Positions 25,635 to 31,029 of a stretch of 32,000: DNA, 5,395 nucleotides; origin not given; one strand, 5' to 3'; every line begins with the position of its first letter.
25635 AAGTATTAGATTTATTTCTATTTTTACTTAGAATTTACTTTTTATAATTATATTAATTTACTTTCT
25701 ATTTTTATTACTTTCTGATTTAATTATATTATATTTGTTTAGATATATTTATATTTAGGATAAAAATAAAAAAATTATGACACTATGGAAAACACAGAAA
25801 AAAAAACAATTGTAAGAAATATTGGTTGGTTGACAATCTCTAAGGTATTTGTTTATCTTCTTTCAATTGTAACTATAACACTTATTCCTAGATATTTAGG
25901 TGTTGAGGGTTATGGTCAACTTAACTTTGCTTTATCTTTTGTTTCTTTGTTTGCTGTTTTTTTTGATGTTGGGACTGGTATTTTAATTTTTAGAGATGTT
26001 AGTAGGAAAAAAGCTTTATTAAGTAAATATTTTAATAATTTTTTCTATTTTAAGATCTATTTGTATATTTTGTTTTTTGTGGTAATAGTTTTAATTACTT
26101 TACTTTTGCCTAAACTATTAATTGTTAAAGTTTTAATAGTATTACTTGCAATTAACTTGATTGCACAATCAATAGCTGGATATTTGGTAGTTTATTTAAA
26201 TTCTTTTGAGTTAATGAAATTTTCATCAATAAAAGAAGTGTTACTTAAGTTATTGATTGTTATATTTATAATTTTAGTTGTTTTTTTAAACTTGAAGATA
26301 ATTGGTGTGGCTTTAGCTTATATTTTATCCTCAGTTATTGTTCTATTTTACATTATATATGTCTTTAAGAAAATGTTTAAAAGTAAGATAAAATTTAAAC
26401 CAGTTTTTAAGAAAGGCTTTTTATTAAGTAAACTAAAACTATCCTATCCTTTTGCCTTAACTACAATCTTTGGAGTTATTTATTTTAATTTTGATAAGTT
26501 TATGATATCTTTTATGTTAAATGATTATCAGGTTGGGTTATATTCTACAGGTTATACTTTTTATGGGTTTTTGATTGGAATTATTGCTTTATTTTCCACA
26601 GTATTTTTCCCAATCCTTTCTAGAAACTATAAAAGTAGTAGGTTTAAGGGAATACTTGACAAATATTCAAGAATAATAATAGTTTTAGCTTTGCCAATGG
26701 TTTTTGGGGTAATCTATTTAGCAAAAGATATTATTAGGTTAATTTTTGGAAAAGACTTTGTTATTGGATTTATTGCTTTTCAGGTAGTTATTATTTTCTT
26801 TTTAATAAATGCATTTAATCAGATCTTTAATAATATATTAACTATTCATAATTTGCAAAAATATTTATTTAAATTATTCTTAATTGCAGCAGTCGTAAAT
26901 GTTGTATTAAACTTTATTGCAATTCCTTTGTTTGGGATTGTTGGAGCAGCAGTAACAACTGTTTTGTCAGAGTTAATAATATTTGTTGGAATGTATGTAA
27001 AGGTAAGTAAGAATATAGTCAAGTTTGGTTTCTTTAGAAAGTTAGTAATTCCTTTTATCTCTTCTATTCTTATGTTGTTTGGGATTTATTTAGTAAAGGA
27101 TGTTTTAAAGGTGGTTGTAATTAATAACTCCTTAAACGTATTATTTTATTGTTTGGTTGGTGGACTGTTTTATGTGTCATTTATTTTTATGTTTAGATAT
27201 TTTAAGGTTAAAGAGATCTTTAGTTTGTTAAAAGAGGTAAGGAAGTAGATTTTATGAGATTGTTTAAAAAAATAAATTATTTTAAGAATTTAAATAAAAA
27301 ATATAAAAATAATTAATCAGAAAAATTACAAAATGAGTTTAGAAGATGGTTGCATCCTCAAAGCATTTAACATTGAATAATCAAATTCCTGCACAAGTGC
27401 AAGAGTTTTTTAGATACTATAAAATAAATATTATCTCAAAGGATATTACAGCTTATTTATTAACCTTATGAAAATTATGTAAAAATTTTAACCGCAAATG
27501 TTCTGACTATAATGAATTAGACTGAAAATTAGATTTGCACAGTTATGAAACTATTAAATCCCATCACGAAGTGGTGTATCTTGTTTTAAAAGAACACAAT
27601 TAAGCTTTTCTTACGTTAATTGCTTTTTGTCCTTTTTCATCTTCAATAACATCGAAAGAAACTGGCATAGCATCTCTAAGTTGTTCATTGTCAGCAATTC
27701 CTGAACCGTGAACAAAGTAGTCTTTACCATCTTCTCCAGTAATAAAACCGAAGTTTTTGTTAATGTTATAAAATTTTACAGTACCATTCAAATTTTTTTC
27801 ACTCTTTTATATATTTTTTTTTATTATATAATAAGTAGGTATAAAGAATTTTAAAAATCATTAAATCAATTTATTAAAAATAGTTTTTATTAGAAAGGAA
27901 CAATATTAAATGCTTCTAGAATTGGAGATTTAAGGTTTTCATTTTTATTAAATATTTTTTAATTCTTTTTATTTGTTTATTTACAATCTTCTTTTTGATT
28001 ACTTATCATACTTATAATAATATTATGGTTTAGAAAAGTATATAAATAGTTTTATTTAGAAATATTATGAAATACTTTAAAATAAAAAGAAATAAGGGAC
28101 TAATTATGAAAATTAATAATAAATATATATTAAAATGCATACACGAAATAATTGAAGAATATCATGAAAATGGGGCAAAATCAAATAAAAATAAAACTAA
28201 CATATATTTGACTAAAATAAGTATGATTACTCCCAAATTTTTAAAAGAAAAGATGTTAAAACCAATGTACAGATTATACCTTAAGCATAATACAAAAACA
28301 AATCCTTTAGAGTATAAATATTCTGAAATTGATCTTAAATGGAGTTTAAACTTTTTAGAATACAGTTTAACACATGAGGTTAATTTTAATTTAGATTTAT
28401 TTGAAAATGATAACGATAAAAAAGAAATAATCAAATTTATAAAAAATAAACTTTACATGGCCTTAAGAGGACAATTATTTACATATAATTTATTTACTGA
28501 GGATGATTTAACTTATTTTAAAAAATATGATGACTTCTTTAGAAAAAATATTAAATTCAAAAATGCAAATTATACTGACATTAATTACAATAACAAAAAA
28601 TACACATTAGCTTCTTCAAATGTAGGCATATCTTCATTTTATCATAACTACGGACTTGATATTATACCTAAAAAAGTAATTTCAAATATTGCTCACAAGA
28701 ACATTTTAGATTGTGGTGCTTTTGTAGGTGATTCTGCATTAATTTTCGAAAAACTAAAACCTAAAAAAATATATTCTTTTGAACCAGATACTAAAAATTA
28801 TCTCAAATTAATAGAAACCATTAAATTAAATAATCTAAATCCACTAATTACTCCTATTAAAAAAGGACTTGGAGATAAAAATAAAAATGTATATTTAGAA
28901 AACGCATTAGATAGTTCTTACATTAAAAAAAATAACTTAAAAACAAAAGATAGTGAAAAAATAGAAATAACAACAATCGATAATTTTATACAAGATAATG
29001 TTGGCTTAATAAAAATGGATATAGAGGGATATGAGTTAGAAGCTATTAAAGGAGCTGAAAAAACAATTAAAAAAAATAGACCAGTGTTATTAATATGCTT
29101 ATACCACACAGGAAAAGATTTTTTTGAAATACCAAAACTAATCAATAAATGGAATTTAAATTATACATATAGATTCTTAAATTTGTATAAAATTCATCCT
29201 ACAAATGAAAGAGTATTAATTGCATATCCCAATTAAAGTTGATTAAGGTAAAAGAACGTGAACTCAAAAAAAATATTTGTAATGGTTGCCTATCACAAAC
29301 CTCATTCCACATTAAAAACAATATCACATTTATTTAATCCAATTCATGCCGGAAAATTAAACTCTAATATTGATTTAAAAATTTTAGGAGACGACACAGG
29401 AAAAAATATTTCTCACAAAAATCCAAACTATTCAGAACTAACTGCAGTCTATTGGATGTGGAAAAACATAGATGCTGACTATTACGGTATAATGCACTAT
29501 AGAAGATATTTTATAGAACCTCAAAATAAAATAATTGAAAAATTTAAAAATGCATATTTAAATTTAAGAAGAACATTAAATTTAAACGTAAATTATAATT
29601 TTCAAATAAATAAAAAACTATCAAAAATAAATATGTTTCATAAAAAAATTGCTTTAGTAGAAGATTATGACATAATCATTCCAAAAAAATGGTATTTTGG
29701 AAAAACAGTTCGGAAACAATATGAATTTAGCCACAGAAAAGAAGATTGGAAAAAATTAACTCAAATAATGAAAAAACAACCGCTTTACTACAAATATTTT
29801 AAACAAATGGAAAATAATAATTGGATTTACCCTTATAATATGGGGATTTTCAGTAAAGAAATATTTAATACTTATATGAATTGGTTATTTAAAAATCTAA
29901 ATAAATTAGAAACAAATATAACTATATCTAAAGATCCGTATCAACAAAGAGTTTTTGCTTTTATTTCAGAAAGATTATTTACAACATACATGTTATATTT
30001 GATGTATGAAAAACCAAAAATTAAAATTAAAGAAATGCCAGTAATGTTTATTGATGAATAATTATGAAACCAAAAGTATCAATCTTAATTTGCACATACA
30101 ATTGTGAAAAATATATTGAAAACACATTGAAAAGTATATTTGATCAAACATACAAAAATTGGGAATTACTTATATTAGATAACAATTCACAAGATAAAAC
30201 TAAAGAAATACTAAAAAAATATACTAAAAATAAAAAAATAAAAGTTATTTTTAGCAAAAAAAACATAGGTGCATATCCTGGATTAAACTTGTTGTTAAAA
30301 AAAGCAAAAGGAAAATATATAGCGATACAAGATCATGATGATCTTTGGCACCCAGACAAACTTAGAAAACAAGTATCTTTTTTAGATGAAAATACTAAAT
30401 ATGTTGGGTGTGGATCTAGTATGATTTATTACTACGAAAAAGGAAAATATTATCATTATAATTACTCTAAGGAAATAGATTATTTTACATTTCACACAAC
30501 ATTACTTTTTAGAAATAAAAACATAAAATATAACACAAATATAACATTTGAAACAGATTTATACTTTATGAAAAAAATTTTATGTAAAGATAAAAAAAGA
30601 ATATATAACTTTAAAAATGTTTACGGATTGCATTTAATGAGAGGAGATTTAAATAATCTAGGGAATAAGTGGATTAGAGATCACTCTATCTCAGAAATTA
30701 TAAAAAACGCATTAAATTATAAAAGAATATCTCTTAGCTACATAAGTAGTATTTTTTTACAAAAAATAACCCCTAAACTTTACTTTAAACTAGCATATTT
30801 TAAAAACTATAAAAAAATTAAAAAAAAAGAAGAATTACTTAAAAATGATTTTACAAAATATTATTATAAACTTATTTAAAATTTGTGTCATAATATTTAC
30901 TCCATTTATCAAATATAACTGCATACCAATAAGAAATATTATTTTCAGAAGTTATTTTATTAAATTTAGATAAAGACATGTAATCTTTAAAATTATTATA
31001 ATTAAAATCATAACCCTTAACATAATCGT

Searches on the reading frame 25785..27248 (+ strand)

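Call 8: search_protein_families(library=pfam, proteins=[window:25785-27248:+], max_evalue=0.01)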
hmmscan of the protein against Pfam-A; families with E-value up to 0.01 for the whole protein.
window:25785-27248:+ (487 aa): 2 families
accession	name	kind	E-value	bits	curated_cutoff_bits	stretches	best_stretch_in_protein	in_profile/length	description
PF01943.22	Polysacc_synt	-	1.2e-36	127.1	28.2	1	9-280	1-272/274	Polysaccharide biosynthesis protein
PF13440.11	Polysacc_synt_3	-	4.2e-16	59.5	23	1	36-325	4-288/293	Polysaccharide biosynthesis protein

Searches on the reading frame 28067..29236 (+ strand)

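Call 8: search_protein_families(library=pfam, proteins=[window:28067-29236:+], max_evalue=0.01)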
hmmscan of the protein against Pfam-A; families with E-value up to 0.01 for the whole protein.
window:28067-29236:+ (389 aa): 2 families
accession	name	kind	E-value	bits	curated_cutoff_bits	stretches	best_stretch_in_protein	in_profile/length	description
PF05050.19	Methyltransf_21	-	7.3e-19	69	22.7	1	215-369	1-172/173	Methyltransferase FkbM domain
PF02475.24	TRM5-TYW2_MTfase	-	0.0058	17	28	0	213-267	40-95/164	TRM5/TYW2 methyltransferase domain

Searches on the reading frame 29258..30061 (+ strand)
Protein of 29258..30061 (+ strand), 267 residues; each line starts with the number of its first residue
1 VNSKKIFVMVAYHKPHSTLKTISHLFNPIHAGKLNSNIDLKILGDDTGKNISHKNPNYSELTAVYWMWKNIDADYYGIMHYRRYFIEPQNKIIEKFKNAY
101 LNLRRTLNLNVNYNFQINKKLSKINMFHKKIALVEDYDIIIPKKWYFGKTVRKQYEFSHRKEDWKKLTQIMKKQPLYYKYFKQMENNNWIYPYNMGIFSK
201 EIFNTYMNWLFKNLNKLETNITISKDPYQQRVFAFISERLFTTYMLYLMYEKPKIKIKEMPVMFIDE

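Call 8: search_protein_families(library=pfam, proteins=[window:29258-30061:+], max_evalue=0.01)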
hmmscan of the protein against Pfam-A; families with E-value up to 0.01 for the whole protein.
window:29258-30061:+ (267 aa): 1 family
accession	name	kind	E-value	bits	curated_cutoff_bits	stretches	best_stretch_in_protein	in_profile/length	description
PF14393.11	DUF4422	-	2.1e-58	198.2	25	1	8-246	2-217/220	Domain of unknown function (DUF4422)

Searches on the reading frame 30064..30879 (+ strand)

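Call 8: search_protein_families(library=pfam, proteins=[window:30064-30879:+], max_evalue=0.01)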
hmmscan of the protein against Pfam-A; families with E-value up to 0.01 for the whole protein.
window:30064-30879:+ (271 aa): 3 families
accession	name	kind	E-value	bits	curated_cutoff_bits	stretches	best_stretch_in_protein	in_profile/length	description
PF00535.33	Glycos_transf_2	-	2.1e-37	129.1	23.3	1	6-160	1-157/168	Glycosyl transferase family 2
PF13641.12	Glyco_tranf_2_3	-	2.3e-12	47.9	27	1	3-116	1-121/230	Glycosyltransferase like family 2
PF10111.15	Glyco_tranf_2_2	-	1.3e-09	38.4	27.3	1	6-107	1-106/276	Glycosyltransferase like family 2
